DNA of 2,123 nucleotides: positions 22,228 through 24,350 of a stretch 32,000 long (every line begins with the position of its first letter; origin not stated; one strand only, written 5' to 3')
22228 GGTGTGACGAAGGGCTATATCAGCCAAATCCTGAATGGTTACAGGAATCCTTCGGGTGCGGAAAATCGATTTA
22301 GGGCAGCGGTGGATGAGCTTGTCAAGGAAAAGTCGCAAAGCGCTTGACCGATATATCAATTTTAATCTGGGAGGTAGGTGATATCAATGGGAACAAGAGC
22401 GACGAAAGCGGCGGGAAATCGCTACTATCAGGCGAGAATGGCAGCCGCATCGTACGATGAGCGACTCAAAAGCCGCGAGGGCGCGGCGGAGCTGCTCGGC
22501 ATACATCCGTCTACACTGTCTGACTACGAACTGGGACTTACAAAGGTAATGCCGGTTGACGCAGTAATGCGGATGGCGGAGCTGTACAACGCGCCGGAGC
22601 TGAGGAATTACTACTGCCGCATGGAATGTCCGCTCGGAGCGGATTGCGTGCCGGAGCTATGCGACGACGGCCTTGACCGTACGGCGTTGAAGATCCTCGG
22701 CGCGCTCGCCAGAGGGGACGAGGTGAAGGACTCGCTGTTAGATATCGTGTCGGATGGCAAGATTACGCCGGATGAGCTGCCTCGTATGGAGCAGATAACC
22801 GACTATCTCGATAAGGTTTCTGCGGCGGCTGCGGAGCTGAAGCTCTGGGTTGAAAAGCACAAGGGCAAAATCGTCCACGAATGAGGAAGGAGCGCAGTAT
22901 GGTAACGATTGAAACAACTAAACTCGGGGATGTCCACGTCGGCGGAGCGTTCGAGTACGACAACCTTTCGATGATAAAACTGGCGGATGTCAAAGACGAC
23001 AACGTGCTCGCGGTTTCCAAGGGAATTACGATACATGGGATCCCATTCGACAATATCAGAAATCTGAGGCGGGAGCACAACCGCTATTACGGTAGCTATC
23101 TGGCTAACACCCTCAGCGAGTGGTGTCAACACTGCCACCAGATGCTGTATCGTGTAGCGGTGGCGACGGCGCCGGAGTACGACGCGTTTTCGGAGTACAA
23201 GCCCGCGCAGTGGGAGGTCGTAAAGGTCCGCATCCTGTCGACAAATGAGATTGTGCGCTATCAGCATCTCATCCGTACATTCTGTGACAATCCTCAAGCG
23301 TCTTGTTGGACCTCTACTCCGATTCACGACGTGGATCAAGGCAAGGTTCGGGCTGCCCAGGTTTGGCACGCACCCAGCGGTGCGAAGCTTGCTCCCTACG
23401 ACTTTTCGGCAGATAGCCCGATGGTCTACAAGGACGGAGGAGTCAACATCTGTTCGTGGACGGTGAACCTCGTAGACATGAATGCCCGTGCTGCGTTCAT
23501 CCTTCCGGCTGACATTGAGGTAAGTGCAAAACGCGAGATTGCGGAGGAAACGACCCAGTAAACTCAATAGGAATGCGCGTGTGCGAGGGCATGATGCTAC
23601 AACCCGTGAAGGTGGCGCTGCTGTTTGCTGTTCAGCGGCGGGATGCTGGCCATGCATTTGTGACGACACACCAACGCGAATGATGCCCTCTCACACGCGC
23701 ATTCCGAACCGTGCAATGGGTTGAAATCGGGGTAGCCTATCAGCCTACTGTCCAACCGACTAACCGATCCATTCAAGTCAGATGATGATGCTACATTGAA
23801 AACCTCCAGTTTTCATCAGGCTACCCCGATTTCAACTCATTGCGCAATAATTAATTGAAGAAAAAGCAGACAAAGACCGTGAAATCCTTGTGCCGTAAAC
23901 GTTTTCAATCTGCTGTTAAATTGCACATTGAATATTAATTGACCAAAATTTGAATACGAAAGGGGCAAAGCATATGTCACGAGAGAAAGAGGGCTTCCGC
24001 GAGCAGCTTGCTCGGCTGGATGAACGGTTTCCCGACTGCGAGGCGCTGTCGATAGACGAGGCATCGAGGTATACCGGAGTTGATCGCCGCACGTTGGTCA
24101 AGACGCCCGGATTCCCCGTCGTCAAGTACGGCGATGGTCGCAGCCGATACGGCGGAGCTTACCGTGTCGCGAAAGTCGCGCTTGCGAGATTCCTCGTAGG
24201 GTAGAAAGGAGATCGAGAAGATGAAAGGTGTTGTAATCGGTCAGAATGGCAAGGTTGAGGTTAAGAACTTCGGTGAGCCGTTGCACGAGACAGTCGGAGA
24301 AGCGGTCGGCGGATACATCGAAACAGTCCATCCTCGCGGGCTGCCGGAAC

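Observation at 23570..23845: Twin ~135-nt long-stem inverted-repeat units filling the largest non-coding gap of the prophage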

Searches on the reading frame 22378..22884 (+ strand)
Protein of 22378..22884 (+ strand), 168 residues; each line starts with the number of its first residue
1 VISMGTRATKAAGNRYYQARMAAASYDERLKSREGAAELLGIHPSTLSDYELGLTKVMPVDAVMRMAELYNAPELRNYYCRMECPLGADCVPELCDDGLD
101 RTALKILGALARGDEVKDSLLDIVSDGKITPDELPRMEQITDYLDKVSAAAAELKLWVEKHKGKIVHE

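Call 7: search_protein_families(library=pfam, proteins=[window:22378-22884:+], max_evalue=0.01)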
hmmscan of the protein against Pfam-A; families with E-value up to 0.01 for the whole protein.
window:22378-22884:+ (168 aa): 2 families
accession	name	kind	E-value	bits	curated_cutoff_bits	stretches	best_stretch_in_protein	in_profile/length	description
PF13560.12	HTH_31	-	1.8e-07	31.8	27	1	31-74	15-58/64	Helix-turn-helix domain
PF01381.28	HTH_3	-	7.5e-05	23.1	23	1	31-71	10-49/55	Helix-turn-helix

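Call 38: search_protein_families(library=phrogs, proteins=[window:22387-22884:+], max_evalue=0.01)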
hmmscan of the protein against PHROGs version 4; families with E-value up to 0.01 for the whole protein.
window:22387-22884:+ (165 aa): 4 families
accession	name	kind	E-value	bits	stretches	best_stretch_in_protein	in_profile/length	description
phrog_6499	-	transcription regulation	1.7e-50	171.5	1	5-157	3-154/157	transcriptional regulator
phrog_101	-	transcription regulation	3.5e-05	24.6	1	29-157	37-160/203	CII-like transcriptional activator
phrog_8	-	transcription regulation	0.0029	18.1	1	29-70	172-211/346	transcriptional regulator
phrog_2967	-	transcription regulation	0.0035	17.9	0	27-69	23-64/225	transcriptional regulator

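Call 39: search_protein_families(library=padloc, proteins=[window:22387-22884:+], max_evalue=0.01)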
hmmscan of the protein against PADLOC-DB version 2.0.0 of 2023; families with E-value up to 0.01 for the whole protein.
window:22387-22884:+ (165 aa): 0 families

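Call 40: find_related_loci(query=window:22387-22884:+, collection=viral_contigs, flank=3000)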
Query window:22387-22884:+ (165 aa) in viral_contigs; peptide patterns used: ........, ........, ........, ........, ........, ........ (x = any residue, [..] = any of these).
73 stretches matched a pattern; 23 encode a relative of the query (tblastn E <= 1e-3); 23 distinct loci.
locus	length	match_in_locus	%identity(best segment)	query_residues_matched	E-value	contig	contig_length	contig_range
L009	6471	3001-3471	59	1-157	2e-58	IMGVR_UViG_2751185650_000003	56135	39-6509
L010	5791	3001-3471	55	1-158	8e-52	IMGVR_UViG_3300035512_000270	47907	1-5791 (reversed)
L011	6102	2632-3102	49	1-158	8e-49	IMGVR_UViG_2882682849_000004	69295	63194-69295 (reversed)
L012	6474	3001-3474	53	1-159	3e-48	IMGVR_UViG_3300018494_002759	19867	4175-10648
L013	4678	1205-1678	53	1-159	3e-48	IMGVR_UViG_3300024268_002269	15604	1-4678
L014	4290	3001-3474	53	1-159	3e-48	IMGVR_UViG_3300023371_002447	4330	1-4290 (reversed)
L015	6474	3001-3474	50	1-159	5e-48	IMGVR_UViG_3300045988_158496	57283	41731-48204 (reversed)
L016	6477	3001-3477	50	1-157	1e-47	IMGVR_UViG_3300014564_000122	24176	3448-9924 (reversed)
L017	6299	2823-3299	50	1-157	2e-47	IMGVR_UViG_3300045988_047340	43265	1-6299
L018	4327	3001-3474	52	1-159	2e-47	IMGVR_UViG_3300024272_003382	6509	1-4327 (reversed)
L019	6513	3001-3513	51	1-165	8e-47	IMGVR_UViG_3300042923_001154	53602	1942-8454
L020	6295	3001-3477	52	1-158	2e-46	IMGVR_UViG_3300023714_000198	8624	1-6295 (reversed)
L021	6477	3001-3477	50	1-157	4e-46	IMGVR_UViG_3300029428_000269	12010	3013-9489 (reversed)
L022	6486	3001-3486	50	1-160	6e-43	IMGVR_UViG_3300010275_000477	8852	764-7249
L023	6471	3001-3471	51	1-158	6e-42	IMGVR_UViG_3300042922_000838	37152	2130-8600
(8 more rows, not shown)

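Call 41: search_dna_similar(query=window:22387-22884:+, collection=phages, mode=protein, max_rows=30)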
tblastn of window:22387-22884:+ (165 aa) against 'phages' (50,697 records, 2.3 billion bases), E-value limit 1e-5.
Records with a match: 5; places in all: 5; records where one place covers at least 80% of the query: 5.
Best place of each record, by identity: <60% 5.
By first word of the organism name: Bacteriophage 3; Faecalibacterium 2.
By host as written in the record: - 3; Faecalibacterium prausnitzii 2.
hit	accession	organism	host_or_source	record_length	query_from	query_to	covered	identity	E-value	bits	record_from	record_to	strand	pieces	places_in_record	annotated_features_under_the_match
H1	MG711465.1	Faecalibacterium phage FP_Brigit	Faecalibacterium prausnitzii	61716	1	153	93%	49.4%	5e-37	140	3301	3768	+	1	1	helix-turn-helix domain-containing protein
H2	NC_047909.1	Faecalibacterium phage FP_Brigit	Faecalibacterium prausnitzii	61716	1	153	93%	49.4%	5e-37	140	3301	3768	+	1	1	transcriptional regulator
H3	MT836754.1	Bacteriophage sp.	human fecal samples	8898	1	161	98%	43.5%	5e-35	134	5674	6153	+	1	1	record has no annotation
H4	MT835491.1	Bacteriophage sp.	human fecal samples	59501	11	157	89%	42.7%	8e-31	122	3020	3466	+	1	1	record has no annotation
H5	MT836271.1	Bacteriophage sp.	human fecal samples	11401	1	161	98%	29.8%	2e-16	81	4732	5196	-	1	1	record has no annotation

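Call 49: get_annotated_region(hit=H2, flank=3300)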
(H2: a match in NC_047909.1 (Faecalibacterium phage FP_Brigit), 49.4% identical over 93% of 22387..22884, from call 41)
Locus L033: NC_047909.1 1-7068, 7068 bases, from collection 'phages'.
description: Faecalibacterium phage FP_Brigit, complete genome.
organism: Faecalibacterium phage FP_Brigit (NCBI taxid 2070181)
taxonomy: Viruses; Duplodnaviria; Heunggongvirae; Uroviricota; Caudoviricetes; Brigitvirus; Brigitvirus brigit
host: Faecalibacterium prausnitzii; source: -; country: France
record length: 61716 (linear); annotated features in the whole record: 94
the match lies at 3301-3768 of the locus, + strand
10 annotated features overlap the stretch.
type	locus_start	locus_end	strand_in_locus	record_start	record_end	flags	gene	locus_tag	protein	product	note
CDS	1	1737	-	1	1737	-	-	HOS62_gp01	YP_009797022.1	integrase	rasttk_feature_creation_tool=prodigal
CDS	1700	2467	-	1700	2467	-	-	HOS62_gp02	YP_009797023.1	hypothetical protein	rasttk_feature_creation_tool=prodigal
CDS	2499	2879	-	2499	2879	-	-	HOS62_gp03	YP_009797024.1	helix-turn-helix domain-containing protein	rasttk_feature_creation_tool=prodigal; helix-turn-helix domain-containing protein, DNA binding protein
CDS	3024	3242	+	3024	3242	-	-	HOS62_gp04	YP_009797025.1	helix-turn-helix domain-containing protein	rasttk_feature_creation_tool=prodigal; helix-turn-helix domain-containing protein, DNA binding protein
CDS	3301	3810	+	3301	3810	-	-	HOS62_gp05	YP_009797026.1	transcriptional regulator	rasttk_feature_creation_tool=prodigal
CDS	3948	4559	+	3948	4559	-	-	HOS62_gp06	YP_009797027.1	hypothetical protein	rasttk_feature_creation_tool=prodigal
CDS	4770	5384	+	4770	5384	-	-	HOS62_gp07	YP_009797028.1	exonuclease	rasttk_feature_creation_tool=prodigal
CDS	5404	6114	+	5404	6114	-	-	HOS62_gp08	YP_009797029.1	exonuclease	rasttk_feature_creation_tool=prodigal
CDS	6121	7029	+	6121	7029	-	-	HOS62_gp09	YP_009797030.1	RecT-like ssDNA annealing protein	rasttk_feature_creation_tool=prodigal; RecT recombinase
CDS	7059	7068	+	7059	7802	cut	-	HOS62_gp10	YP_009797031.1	replisome organizer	rasttk_feature_creation_tool=prodigal; Phage replisome organiser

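Call 58: find_related_loci(query=A2, collection=viral_contigs, flank=4000)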
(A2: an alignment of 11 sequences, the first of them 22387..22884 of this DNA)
Query A2 (165 aa) in viral_contigs; peptide patterns used: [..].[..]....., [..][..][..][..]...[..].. (x = any residue, [..] = any of these).
377 stretches matched a pattern; 355 encode a relative of the query (tblastn E <= 1e-3); the best 80 are kept; 80 distinct loci.
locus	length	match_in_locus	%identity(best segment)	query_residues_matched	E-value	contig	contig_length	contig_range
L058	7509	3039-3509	59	1-157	7e-58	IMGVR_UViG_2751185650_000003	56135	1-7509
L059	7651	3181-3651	54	1-158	2e-54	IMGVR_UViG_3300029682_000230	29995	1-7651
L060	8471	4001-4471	54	1-158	2e-54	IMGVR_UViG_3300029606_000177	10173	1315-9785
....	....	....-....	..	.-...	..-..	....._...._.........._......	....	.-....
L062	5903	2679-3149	54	1-158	2e-54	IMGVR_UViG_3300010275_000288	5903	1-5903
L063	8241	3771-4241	54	1-158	2e-54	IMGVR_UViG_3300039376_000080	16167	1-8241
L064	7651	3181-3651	54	1-158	2e-54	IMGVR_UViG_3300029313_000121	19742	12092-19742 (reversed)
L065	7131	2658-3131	56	1-158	2e-54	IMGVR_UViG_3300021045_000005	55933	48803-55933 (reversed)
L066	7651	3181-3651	54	1-158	2e-54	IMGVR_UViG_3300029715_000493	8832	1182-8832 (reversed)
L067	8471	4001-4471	54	1-158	2e-54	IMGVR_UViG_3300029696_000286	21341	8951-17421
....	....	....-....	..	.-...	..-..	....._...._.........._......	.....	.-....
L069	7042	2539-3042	52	1-164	3e-53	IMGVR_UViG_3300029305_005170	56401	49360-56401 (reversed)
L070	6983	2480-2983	52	1-164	5e-53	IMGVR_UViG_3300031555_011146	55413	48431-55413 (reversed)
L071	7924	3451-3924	52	1-158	4e-52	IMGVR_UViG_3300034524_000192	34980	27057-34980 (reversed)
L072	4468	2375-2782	62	1-137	4e-52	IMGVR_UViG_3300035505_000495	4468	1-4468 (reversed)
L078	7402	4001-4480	50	1-161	3e-50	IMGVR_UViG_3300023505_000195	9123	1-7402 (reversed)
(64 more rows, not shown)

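Call 100: search_protein_families(library=pfam, proteins=[window:22387-22884:+, L078:4001-4489:+, L078:5508-5756:+, L078:5978-6949:+, L078:4887-5108:+], max_evalue=10)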
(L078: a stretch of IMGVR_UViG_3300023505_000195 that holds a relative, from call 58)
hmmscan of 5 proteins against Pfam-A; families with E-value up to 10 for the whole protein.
window:22387-22884:+ (165 aa): 5 families
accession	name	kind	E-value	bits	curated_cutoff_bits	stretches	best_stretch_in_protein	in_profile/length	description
PF13560.12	HTH_31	-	1.8e-07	31.8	27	1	28-71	15-58/64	Helix-turn-helix domain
PF01381.28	HTH_3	-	7.2e-05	23.2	23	1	28-68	10-49/55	Helix-turn-helix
PF22775.2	GA_3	-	0.026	15.5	27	1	111-150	23-62/100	GA-like domain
PF02954.25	HTH_8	-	0.041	14.1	22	1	33-44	24-35/42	Bacterial regulatory protein, Fis family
PF12844.13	HTH_19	-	0.18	12.2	30.2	1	34-70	19-54/64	Helix-turn-helix domain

L078:4001-4489:+ (162 aa): 4 families
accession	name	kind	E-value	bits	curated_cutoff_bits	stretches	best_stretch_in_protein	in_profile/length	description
PF12801.12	Fer4_5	-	0.014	15.8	22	1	73-85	20-32/48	4Fe-4S binding domain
PF01381.28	HTH_3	-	0.016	15.7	23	1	29-68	11-49/55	Helix-turn-helix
PF13560.12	HTH_31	-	0.035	14.9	27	1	29-71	16-58/64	Helix-turn-helix domain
PF22775.2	GA_3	-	0.037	15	27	1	112-149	25-62/100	GA-like domain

L078:5508-5756:+ (82 aa): 1 family
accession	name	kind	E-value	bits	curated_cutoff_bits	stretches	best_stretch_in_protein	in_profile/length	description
PF19653.4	DUF6156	-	0.088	13.4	27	1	4-69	8-73/96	Family of unknown function (DUF6156)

L078:5978-6949:+ (323 aa): 7 families
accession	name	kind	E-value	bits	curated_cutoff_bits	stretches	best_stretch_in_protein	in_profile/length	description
PF07083.16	DUF1351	-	1.4e-07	31.9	27.8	1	23-217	4-198/210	Protein of unknown function (DUF1351)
PF03050.20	DDE_Tnp_IS66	-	0.17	11.7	23.1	1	200-291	146-236/284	Transposase IS66 family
PF01797.21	Y1_Tnp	-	0.18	12.4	23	1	161-212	25-76/121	Transposase IS200 like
PF03159.24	XRN_N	-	0.48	10.2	22.9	1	222-297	98-171/241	XRN 5'-3' exonuclease N-terminus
PF07701.20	HNOBA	-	0.91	9.4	23.4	1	22-83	148-208/216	Heme NO binding associated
PF04320.19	YggL_50S_bp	-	1.1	10.7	27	1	141-223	5-87/102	YggL 50S ribosome-binding protein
PF15101.11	TERB2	-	4.5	7.6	27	1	210-310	96-197/207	Telomere-associated protein TERB2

L078:4887-5108:+ (73 aa): 0 families

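Call 112: find_homologous_proteins(query=window:22387-22884:+, max_evalue=1e-30)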
Query window:22387-22884:+ (165 aa): 713 proteins with E <= 1e-30 among 1228 candidates; the best 120 are listed.
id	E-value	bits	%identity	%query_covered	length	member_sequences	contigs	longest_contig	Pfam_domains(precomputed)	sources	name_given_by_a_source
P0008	6.3e-104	363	100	100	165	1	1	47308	PF13560.13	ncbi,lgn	-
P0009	8.1e-66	239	69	96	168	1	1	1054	PF13560.13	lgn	-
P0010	2.1e-58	215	59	97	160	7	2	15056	PF13560.13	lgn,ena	-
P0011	7.9e-52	194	59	96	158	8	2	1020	PF01381.29,PF13560.13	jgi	jgi:transcriptional regulator with XRE-family HTH domain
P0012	1.5e-51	193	54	97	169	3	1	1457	PF13560.13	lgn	-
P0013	1.5e-51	193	59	96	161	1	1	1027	-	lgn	-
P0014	2.3e-51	192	59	96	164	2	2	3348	PF13560.13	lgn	-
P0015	4.0e-51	191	59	95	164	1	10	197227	PF13560.13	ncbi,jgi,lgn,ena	-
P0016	7.5e-51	190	61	96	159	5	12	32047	PF01381.29,PF13560.13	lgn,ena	-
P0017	3.0e-50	188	58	98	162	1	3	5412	PF01381.29,PF13560.13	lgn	-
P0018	5.8e-50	187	57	96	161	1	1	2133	PF01381.29,PF13560.13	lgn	-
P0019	2.7e-49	185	59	96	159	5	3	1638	PF01381.29,PF13560.13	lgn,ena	-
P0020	3.2e-49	185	57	96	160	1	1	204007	-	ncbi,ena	-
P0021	7.6e-49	184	58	96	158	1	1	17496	PF01381.29,PF13560.13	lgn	-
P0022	7.7e-49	184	58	96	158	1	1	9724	PF01381.29,PF13560.13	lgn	-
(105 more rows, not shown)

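Call 113: find_encoding_contigs(protein=P0009, flank=3000, max_places=3)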
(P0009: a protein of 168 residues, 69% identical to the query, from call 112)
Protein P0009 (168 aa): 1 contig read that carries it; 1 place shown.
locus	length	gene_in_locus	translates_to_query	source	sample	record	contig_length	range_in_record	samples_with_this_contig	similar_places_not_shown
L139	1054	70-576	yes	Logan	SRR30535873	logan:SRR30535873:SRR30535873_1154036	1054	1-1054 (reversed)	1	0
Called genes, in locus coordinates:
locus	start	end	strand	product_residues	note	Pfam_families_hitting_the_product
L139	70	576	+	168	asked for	PF13560:HTH_31 (weak)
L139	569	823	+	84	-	-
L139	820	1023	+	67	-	-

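Call 114: find_encoding_contigs(protein=P0010, flank=4000, max_places=3)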
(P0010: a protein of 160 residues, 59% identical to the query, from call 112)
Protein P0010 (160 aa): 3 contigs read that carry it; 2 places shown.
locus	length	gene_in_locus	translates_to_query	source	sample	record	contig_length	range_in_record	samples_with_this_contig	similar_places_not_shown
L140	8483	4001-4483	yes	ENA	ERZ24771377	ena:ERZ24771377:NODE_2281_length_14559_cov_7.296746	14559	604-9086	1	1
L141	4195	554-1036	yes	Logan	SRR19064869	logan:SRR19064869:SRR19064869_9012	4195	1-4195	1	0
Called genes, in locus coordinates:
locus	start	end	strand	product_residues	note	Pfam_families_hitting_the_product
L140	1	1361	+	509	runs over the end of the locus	PF00117:GATase, PF07722:Peptidase_C26 (faint), PF02540:NAD_synthase (weak), PF03054:tRNA_Me_trans (faint), PF00958:GMP_synt_C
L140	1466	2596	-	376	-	PF14657:Arm-DNA-bind_4 (weak), PF14659:Phage_int_SAM_3, PF00589:Phage_integrase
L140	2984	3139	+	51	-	-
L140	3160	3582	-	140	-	PF12844:HTH_19 (weak), PF13560:HTH_31 (weak), PF01381:HTH_3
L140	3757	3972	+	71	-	PF01381:HTH_3, PF12844:HTH_19, PF13560:HTH_31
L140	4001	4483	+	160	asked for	PF13560:HTH_31 (weak)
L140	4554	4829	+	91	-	-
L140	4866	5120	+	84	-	-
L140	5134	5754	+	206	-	PF01464:SLT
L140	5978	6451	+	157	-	PF19474:DUF6011 (weak), PF19663:DUF6166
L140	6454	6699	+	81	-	-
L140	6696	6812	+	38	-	-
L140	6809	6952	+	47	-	-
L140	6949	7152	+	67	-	-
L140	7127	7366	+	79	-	-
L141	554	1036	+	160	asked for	PF13560:HTH_31 (weak)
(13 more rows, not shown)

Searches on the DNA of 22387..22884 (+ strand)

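Call 111: search_rna_families(sources=[L078, L015, L130], threshold=evalue, max_evalue=1)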
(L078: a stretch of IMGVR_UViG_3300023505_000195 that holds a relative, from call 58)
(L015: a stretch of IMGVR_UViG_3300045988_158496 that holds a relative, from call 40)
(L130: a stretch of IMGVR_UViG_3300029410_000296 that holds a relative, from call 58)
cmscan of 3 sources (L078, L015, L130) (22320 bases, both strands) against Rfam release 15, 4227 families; matches with E-value up to 1: 2.
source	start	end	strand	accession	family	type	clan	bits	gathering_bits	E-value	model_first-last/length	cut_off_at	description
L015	1692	1797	-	RF00035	OxyS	Gene; sRNA;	-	23.7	75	0.41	1-110/110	no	OxyS RNA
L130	4793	4852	-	RF00236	ctRNA_pGA1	Gene; antisense;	-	23.7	45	0.73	1-79/79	no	ctRNA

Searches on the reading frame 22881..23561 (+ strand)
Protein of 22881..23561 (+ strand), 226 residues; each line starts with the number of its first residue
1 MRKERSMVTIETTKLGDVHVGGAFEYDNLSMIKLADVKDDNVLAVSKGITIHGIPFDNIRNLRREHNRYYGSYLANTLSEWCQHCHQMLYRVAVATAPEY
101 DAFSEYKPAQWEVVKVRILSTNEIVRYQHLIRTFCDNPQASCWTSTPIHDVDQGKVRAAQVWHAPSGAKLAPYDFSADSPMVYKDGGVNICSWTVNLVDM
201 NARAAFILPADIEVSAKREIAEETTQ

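Call 7: search_protein_families(library=pfam, proteins=[window:22881-23561:+], max_evalue=0.01)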
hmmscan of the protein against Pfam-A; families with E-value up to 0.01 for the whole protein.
window:22881-23561:+ (226 aa): 0 families

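Call 15: find_encoding_contigs(protein=window:22881-23561:+, flank=3000, max_places=10)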
Protein window:22881-23561:+ (226 aa): no gene with exactly this product is on record in the collection.

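Call 18: find_homologous_proteins(query=window:22881-23561:+)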
Query window:22881-23561:+ (226 aa): 1 proteins with E <= 0.001 among 150 candidates.
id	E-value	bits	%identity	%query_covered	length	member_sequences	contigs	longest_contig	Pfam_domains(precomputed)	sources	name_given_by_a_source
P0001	9.5e-148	508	100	97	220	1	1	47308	-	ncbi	-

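Call 19: find_encoding_contigs(protein=P0001, flank=1000, max_places=5)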
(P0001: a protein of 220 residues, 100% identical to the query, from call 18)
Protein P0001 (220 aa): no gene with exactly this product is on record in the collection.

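Call 24: find_related_loci(query=window:22881-23561:+, collection=viral_contigs, flank=3000)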
Query window:22881-23561:+ (226 aa) in viral_contigs; peptide patterns used: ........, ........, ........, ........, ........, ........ (x = any residue, [..] = any of these).
1 stretches matched a pattern, but none encodes a relative of the query by tblastn (E <= 1e-3).

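Call 38: search_protein_families(library=phrogs, proteins=[window:22899-23561:+], max_evalue=0.01)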
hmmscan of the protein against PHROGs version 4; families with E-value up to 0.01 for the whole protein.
window:22899-23561:+ (220 aa): 1 family
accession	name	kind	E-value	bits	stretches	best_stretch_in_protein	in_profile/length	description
phrog_9958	-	unknown function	1.2e-05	25.8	1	5-142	3-136/210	-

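Call 39: search_protein_families(library=padloc, proteins=[window:22899-23561:+], max_evalue=0.01)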
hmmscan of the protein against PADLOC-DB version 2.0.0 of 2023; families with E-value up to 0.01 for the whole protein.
window:22899-23561:+ (220 aa): 0 families

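Call 77: search_protein_representatives(protein=window:22899-23561:+)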
Query: 220 residues. Proteins with E-value up to 0.001 (for the whole library): 1; up to 1e-10: 1; up to 1e-30: 1. The best 1 are listed.
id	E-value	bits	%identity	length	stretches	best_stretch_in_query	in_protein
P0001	2.6e-148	507.7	100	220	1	1-220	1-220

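Call 79: predict_structure(protein=window:22899-23561:+)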
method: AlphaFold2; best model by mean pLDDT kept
length: 220 residues; sequences in the alignment: 1
mean_pLDDT: 29.2   pTM: 0.17
mean pLDDT of the five models: 29.2, 28.8, 26.3, 25.4, 24.0
residues with pLDDT >= 90: 0; 70-90: 0; 50-70: 0; < 50: 220
segments of 3 or more residues with pLDDT < 50: 1-220
pLDDT, mean of each block of 10 residues (from residue 1): 32 31 30 28 24 27 23 26 26 33 30 33 31 30 27 31 29 30 32 31 30 29
secondary structure, 60 per line:
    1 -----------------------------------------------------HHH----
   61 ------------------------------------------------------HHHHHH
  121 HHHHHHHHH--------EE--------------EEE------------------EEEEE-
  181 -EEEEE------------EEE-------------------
elements in order: H115-129 E154-156 E175-179 E182-186 E199-201

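Call 100: search_protein_families(library=pfam, proteins=[window:22899-23561:+], max_evalue=10)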
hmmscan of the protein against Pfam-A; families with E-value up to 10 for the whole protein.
window:22899-23561:+ (220 aa): 1 family
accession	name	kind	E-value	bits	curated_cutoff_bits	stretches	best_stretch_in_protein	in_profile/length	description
PF18392.6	CSN7a_helixI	-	0.12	12.7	26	1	68-83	5-20/50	COP9 signalosome complex subunit 7a helix I domain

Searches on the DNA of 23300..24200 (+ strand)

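Call 4: search_rna_families(source=window, start=23300, end=24200, threshold=evalue, max_evalue=10, show_alignments=4)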
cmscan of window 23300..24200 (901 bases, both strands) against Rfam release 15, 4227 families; matches with E-value up to 10: 0.
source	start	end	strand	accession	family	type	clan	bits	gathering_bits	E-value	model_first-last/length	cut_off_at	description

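Call 11: search_dna_similar(query=window:23562-23973:+, collection=phages, mode=distant, max_evalue=0.01)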
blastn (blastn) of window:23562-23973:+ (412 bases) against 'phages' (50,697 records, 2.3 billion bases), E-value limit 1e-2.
No match.

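Call 97: search_dna_similar(query=window:23562-23973:+, collection=plasmids, mode=distant, max_evalue=0.01)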
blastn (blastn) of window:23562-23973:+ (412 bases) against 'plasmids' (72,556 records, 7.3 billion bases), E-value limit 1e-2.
No match.
